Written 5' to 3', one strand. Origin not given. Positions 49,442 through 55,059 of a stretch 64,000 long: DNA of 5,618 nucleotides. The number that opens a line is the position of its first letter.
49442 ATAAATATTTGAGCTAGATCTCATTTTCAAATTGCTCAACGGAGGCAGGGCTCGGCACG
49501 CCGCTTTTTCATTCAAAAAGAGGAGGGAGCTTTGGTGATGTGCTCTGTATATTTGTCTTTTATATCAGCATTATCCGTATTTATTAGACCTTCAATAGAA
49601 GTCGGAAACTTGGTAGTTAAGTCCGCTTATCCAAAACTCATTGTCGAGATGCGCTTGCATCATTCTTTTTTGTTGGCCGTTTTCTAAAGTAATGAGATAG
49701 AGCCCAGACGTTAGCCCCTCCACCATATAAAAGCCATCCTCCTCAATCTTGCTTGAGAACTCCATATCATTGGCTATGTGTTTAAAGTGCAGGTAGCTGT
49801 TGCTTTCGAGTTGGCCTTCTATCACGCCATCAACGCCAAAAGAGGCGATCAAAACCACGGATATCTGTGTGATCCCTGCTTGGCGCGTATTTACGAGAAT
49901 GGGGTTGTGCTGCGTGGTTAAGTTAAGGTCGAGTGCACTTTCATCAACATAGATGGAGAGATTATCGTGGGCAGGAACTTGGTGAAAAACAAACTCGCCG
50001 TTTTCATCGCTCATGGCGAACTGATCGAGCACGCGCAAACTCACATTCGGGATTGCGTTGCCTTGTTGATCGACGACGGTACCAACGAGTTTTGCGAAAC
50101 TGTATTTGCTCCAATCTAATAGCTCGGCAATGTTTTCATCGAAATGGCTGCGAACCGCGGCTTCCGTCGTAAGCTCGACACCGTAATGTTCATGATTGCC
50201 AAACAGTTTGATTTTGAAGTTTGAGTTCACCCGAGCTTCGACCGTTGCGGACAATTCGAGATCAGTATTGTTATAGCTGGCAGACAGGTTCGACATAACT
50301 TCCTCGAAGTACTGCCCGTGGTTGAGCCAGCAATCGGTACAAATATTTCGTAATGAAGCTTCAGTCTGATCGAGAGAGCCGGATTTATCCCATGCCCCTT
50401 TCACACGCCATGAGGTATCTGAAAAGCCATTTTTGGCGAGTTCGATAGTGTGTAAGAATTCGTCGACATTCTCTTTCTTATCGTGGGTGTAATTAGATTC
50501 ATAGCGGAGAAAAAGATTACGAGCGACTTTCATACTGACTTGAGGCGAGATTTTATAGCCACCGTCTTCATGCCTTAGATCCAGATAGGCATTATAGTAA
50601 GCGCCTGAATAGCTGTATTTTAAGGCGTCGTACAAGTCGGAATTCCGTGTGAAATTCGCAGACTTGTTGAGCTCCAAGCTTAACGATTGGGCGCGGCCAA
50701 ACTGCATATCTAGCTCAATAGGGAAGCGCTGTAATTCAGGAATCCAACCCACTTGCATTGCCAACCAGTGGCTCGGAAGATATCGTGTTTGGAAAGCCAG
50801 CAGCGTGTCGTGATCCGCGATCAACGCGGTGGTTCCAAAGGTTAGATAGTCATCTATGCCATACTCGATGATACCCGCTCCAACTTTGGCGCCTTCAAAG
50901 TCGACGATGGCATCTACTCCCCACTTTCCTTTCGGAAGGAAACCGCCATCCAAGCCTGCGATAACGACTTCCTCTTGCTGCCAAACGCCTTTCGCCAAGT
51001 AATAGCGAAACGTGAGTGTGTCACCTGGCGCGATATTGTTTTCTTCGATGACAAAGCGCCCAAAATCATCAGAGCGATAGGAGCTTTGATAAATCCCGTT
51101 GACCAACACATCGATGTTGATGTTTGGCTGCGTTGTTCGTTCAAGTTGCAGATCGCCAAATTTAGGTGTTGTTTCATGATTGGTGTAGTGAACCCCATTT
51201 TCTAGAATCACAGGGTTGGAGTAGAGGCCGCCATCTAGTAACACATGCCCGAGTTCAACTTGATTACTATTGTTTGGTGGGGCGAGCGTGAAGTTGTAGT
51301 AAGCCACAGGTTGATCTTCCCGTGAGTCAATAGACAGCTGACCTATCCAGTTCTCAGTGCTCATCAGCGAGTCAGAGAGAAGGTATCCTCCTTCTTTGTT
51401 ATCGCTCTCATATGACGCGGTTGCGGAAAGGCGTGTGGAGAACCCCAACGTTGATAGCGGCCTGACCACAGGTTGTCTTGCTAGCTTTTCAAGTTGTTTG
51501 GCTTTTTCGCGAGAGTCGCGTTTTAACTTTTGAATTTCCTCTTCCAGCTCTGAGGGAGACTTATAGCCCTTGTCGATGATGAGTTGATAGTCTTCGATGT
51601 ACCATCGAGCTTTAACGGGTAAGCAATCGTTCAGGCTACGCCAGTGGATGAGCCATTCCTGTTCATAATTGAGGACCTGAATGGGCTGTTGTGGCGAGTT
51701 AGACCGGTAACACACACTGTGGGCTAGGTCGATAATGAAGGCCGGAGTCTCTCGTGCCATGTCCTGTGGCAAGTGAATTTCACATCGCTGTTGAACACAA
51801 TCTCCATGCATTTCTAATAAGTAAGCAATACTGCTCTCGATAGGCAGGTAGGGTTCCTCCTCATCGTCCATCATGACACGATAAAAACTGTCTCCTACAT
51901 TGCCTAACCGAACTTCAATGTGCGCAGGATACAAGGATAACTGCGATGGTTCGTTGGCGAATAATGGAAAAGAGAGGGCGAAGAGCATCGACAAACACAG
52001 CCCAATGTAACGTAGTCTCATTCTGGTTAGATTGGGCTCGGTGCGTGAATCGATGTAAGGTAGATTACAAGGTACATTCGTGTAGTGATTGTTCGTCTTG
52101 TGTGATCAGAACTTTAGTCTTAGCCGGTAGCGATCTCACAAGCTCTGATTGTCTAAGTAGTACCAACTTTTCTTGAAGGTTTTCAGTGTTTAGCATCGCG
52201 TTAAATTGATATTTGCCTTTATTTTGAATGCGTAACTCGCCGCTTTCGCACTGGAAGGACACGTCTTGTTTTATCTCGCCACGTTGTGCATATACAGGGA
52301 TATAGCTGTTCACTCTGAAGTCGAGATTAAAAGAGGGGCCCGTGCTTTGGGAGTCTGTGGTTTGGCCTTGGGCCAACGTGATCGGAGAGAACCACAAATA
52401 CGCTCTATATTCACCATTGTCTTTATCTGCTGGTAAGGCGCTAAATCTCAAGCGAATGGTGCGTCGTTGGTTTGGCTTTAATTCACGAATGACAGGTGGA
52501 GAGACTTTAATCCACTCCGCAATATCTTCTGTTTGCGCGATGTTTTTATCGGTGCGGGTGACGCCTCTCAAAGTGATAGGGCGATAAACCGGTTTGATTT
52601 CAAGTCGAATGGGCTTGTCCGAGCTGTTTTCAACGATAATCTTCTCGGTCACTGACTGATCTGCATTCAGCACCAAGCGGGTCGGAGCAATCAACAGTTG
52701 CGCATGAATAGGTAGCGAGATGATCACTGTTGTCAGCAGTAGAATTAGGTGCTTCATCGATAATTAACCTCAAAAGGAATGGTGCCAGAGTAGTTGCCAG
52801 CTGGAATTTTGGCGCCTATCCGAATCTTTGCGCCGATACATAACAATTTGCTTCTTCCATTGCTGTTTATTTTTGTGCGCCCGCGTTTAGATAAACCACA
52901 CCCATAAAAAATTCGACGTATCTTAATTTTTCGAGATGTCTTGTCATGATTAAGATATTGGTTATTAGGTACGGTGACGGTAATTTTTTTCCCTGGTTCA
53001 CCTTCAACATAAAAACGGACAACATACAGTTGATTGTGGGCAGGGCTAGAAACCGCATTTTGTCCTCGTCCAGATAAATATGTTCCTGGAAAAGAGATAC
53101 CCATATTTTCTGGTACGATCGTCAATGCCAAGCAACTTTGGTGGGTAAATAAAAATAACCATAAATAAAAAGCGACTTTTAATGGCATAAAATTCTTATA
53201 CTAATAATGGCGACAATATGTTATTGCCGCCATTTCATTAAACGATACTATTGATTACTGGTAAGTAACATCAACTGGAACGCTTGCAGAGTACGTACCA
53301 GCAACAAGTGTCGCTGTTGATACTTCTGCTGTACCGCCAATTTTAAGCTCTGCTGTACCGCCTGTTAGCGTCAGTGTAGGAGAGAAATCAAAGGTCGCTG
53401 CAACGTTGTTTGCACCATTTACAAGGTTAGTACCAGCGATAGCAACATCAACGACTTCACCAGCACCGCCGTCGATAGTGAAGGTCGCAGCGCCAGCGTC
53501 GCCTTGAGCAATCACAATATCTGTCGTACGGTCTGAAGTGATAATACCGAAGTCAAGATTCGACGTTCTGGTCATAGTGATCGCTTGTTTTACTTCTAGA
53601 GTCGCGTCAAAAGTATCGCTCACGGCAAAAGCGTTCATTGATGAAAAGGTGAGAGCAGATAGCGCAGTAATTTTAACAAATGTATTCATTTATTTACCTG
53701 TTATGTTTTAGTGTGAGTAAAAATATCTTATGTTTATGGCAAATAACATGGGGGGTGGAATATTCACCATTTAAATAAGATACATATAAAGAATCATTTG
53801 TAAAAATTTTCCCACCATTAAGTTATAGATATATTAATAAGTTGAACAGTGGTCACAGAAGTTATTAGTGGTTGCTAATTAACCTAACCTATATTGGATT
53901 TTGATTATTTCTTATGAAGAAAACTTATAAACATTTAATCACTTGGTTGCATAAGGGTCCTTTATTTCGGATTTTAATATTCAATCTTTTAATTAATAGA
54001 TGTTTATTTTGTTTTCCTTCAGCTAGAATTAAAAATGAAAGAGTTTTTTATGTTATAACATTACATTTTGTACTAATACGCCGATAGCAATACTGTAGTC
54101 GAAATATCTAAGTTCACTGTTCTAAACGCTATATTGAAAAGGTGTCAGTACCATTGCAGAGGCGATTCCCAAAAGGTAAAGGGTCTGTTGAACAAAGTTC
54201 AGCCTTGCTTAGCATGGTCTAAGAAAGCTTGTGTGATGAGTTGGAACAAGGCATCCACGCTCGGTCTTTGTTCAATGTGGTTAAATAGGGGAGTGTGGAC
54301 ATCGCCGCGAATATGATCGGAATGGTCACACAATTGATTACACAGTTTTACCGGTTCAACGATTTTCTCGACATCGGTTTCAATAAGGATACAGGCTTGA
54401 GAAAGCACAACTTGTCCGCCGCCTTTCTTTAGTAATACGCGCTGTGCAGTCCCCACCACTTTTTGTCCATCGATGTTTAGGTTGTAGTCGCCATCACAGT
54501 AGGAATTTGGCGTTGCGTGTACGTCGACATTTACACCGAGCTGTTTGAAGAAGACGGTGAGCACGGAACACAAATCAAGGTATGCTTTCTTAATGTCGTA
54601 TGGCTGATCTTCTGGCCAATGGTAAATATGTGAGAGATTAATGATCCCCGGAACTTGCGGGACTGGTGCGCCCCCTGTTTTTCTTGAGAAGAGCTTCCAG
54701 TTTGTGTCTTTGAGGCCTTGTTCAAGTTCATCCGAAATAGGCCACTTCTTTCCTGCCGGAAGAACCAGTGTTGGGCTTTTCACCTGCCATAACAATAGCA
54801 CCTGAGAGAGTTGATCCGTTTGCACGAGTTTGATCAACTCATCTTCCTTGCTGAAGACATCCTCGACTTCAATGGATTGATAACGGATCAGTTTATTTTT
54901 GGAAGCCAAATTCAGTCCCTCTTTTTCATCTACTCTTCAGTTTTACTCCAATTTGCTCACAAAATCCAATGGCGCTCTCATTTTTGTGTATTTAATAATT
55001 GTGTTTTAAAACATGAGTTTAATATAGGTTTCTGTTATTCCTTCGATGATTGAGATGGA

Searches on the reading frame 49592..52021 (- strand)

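Call 5: search_protein_families(library=pfam, proteins=[window:49592-52021:-], max_evalue=0.001)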
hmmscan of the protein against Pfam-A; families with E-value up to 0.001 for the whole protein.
window:49592-52021:- (809 aa): 2 families
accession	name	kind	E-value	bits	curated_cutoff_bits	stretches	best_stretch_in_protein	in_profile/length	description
PF13620.12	CarboxypepD_reg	-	1.2e-07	32.4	32.3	1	645-692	2-54/82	Carboxypeptidase regulatory-like domain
PF15976.11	CooC_C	-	0.00032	21.1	29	0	635-706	9-80/93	CS1-pili formation C-terminal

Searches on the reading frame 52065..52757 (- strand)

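Call 5: search_protein_families(library=pfam, proteins=[window:52065-52757:-], max_evalue=0.001)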
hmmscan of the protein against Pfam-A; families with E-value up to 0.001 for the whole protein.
window:52065-52757:- (230 aa): 1 family
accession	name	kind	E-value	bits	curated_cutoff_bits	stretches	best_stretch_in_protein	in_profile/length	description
PF00345.26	PapD_N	-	0.00032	21.1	23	0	22-123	3-92/126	Pili and flagellar-assembly chaperone, PapD N-terminal domain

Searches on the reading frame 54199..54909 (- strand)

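Call 5: search_protein_families(library=pfam, proteins=[window:54199-54909:-], max_evalue=0.001)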
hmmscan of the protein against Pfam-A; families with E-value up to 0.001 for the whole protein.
window:54199-54909:- (236 aa): 1 family
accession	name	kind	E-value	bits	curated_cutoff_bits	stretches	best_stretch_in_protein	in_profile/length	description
PF21948.1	LplA-B_cat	-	2e-16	61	27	1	19-229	6-199/200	Lipoyl protein ligase A/B catalytic domain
